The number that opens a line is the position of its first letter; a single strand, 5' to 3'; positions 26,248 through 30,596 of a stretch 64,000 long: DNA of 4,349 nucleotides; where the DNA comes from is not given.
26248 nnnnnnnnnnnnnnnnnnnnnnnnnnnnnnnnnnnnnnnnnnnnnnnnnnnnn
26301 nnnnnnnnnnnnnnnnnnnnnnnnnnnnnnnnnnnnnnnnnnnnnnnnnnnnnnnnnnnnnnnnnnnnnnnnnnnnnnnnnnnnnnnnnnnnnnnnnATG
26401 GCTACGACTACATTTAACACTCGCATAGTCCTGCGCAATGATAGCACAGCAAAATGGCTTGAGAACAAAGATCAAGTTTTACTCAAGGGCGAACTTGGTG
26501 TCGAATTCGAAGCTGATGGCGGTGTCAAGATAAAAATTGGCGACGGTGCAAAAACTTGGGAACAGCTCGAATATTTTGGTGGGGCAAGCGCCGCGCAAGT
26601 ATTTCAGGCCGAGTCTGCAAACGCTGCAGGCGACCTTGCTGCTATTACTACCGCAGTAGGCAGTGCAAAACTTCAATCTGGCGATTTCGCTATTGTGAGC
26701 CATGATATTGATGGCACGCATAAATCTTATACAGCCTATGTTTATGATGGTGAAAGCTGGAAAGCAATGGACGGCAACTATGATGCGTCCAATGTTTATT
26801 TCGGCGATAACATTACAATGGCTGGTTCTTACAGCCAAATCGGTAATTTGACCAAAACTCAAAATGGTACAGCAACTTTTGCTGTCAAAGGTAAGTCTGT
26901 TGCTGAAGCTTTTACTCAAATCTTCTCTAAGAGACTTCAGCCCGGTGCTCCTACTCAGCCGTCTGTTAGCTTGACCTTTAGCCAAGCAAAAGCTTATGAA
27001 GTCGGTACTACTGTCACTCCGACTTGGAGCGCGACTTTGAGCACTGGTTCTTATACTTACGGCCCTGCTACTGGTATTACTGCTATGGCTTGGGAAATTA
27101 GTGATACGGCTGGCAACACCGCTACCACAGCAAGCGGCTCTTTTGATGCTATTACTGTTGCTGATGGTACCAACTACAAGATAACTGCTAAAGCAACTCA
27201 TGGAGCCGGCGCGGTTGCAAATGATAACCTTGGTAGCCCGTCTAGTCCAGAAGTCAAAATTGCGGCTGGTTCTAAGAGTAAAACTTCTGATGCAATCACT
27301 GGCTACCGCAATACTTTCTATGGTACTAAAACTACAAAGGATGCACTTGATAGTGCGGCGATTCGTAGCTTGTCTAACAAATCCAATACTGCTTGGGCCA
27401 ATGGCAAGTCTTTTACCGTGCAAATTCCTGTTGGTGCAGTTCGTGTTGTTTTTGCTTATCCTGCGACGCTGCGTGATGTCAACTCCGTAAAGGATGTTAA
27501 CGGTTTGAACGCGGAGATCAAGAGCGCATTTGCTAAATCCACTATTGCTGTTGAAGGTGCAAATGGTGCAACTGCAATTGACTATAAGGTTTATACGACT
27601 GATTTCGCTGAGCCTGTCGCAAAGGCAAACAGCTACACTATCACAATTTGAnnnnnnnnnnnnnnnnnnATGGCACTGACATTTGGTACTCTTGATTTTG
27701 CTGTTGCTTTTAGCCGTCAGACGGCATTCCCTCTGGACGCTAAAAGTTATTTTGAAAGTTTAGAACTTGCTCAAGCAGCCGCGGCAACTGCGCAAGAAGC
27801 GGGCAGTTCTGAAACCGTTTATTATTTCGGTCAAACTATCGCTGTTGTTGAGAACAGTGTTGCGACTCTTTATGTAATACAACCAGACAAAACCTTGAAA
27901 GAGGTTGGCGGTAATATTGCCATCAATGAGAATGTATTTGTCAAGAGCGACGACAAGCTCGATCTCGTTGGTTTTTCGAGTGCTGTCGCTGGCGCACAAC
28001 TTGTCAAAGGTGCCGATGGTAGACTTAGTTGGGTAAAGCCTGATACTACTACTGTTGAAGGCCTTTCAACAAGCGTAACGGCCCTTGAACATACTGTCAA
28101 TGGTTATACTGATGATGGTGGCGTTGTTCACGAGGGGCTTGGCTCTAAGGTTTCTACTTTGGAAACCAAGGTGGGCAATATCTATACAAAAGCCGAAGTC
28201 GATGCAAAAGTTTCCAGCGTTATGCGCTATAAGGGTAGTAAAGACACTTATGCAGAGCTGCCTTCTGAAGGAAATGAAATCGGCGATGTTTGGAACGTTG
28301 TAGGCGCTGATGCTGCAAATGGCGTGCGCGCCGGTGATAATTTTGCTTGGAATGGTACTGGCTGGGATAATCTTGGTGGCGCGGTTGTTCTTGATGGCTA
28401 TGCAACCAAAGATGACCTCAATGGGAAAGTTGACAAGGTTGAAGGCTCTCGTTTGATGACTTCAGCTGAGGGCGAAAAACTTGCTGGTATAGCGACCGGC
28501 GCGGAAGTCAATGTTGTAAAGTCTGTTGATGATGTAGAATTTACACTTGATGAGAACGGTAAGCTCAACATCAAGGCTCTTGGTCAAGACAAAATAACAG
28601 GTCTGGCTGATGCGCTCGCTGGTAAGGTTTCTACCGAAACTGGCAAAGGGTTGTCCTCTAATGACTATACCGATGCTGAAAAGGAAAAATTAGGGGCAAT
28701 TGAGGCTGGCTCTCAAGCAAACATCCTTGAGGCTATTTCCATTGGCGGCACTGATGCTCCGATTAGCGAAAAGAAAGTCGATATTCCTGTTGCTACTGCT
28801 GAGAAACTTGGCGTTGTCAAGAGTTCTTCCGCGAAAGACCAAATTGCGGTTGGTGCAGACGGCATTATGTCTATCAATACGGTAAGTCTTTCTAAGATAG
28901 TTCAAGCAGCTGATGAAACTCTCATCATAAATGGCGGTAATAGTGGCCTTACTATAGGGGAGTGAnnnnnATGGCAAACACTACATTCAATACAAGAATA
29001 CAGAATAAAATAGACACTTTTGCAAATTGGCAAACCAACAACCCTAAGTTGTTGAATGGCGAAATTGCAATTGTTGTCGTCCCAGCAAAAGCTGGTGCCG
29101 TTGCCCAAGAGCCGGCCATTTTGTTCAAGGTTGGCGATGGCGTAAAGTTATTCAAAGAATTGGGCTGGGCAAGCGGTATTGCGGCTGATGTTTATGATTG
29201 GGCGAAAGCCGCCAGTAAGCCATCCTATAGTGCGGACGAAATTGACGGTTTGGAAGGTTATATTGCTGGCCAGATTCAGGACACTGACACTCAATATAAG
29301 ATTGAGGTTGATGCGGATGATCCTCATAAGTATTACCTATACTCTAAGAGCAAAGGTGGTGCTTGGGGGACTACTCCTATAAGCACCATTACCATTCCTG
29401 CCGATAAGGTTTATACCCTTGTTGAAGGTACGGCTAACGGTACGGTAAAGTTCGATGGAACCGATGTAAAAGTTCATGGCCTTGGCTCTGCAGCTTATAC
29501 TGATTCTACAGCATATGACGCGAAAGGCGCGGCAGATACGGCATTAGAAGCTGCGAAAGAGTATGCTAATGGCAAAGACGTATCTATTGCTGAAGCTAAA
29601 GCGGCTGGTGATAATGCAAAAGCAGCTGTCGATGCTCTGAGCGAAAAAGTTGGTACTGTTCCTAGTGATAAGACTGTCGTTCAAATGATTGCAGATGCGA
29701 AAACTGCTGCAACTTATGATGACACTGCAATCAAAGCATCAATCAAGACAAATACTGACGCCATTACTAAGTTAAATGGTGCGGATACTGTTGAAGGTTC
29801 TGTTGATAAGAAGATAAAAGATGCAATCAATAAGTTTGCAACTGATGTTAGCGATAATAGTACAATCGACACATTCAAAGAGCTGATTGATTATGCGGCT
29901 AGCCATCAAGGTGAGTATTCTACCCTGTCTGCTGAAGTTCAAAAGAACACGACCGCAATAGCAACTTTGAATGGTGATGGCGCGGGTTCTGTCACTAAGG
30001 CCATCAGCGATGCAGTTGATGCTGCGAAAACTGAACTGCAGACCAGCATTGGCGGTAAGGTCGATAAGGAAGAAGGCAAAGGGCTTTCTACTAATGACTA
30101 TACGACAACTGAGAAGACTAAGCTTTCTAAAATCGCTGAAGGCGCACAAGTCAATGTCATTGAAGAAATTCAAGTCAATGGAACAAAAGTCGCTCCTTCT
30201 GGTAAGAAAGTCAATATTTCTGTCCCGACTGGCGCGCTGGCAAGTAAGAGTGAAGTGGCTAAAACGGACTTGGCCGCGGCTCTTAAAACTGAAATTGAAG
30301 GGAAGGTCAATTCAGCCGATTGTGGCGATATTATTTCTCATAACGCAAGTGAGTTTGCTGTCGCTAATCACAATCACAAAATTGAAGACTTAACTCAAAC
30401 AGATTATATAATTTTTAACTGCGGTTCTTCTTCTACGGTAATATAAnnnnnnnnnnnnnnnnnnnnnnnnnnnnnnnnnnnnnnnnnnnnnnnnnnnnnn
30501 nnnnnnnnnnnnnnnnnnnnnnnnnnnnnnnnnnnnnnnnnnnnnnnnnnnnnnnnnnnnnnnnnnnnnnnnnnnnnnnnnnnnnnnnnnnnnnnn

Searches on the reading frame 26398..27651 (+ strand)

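Call 9: search_protein_families(library=pfam, proteins=[window:26398-27651:+])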
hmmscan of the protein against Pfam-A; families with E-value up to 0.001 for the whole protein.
window:26398-27651:+ (417 aa): 0 families

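Call 29: search_protein_families(library=phrogs, proteins=[window:26398-27651:+], max_evalue=0.001)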
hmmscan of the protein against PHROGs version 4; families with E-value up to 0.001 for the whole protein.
window:26398-27651:+ (417 aa): 4 families
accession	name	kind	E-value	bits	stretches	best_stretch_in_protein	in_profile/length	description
phrog_35541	-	unknown function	2.3e-81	275.2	2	53-259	142-354/532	-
phrog_19976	-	tail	4.9e-11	43.5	1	1-65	1-65/256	tail assembly protein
phrog_6049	-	tail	6.4e-06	26.9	1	10-108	11-108/337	tail fiber protein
phrog_38006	-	unknown function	0.00052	21.3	0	9-54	5-49/128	-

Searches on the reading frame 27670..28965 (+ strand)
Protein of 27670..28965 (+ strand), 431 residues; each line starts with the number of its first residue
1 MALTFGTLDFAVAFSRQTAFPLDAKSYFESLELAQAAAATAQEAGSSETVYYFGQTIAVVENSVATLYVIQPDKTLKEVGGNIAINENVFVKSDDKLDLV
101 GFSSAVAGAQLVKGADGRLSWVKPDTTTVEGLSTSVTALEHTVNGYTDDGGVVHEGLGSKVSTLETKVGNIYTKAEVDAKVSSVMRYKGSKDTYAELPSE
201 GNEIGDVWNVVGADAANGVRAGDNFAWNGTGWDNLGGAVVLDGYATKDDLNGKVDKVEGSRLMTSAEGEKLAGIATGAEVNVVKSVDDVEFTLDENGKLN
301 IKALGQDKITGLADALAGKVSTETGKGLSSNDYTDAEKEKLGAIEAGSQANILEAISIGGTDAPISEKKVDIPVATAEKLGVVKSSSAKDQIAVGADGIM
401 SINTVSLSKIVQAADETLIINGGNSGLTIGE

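Call 9: search_protein_families(library=pfam, proteins=[window:27670-28965:+])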
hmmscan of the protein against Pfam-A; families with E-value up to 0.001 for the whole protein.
window:27670-28965:+ (431 aa): 0 families

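Call 29: search_protein_families(library=phrogs, proteins=[window:27670-28965:+], max_evalue=0.001)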
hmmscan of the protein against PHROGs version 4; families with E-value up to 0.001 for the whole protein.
window:27670-28965:+ (431 aa): 3 families
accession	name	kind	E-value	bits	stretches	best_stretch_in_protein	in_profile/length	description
phrog_33094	-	unknown function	1.6e-07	32.8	1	5-72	10-70/104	-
phrog_18608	-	unknown function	5.6e-06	26.9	1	309-353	197-241/416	-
phrog_38190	-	unknown function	7e-05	23.4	1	335-390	26-82/351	-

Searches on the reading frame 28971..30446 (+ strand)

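Call 9: search_protein_families(library=pfam, proteins=[window:28971-30446:+])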
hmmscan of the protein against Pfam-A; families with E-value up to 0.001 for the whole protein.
window:28971-30446:+ (491 aa): 0 families

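Call 29: search_protein_families(library=phrogs, proteins=[window:28971-30446:+], max_evalue=0.001)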
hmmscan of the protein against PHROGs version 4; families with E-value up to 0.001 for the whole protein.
window:28971-30446:+ (491 aa): 2 families
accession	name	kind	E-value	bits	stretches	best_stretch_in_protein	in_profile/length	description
phrog_19976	-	tail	5.8e-06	26.9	1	1-98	1-76/256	tail assembly protein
phrog_18608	-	unknown function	6.4e-06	26.7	1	325-393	170-237/416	-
